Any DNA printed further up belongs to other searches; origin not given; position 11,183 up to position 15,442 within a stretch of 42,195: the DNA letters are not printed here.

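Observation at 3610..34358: eCIS-type (Afp/PVC-like) tail and baseplate genes interleaved with a T6SS-type TssJ/TssL/TssM membrane complex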

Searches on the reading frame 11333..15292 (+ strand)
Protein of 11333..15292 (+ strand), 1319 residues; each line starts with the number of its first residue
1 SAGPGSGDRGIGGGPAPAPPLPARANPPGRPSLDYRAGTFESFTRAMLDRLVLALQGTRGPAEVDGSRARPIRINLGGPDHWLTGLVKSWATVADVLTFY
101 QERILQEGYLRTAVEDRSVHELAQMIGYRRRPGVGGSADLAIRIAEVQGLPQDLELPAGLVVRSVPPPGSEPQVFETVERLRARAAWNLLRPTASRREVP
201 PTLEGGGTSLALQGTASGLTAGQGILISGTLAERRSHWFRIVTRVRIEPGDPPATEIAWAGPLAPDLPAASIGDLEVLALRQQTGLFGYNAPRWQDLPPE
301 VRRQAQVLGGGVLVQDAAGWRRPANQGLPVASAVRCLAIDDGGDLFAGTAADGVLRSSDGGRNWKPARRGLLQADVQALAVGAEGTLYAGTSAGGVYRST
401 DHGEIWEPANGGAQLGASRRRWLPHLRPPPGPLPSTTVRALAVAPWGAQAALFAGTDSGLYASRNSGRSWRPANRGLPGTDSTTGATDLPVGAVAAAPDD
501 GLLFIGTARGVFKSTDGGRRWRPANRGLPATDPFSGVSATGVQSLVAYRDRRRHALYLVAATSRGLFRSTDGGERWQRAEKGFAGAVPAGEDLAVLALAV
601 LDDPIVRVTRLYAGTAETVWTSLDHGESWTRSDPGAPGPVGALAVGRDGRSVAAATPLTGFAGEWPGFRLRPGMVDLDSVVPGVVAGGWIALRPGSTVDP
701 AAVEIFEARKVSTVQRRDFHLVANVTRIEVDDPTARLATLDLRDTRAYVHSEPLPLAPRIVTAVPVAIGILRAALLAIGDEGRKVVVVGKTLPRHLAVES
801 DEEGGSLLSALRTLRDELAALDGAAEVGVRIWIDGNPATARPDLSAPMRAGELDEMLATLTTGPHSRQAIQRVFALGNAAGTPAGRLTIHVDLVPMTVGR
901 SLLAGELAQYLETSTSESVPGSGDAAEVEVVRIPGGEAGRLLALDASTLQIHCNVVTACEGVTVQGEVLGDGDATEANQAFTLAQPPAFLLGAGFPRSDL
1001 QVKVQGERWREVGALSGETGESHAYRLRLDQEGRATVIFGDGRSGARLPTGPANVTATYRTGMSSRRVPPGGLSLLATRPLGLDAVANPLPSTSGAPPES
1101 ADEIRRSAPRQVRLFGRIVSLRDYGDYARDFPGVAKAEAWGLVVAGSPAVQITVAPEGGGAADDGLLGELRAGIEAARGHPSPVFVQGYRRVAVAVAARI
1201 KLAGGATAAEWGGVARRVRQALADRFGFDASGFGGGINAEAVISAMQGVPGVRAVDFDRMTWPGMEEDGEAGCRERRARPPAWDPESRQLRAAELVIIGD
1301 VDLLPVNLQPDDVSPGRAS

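Call 5: search_protein_families(library=pfam, proteins=[window:11333-15292:+], max_evalue=0.01)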
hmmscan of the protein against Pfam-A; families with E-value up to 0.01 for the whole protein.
window:11333-15292:+ (1319 aa): 5 families
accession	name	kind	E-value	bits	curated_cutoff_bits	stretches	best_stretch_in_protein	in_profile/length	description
PF02012.26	BNR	-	5.7e-08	32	27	0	567-578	1-12/12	BNR/Asp-box repeat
PF10647.15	Gmad1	-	1.7e-07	31.8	20.5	0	482-533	199-248/251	Lipoprotein LpqB beta-propeller domain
PF15902.12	Sortilin-Vps10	-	6.4e-07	29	33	0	566-632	3-60/446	Sortilin, neurotensin receptor 3,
PF14870.12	PSII_BNR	-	0.00088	19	27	0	354-408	84-139/303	Photosynthesis system II assembly factor YCF48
PF19755.4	DUF6242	-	0.0048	17.2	29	0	347-406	157-217/217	Domain of unknown function (DUF6242)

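Call 10: search_protein_families(library=ncbifam, proteins=[window:11333-15292:+], max_evalue=0.01)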
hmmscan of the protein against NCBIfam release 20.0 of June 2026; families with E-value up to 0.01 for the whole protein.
window:11333-15292:+ (1319 aa): 3 families
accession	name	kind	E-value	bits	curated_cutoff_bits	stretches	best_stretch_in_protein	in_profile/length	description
TIGR02243.1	TIGR02243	equivalog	2.9e-44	151.7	155.8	2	954-1259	340-657/659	putative baseplate assembly protein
NF045728.1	glycosyl_F510_1955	equivalog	6.5e-27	94.4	175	3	316-409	123-213/246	F510_1955 family glycosylhydrolase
NF010237.0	PRK13684.1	equivalog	0.00023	20.3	326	0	500-654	58-189/334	photosynthesis system II assembly factor Ycf48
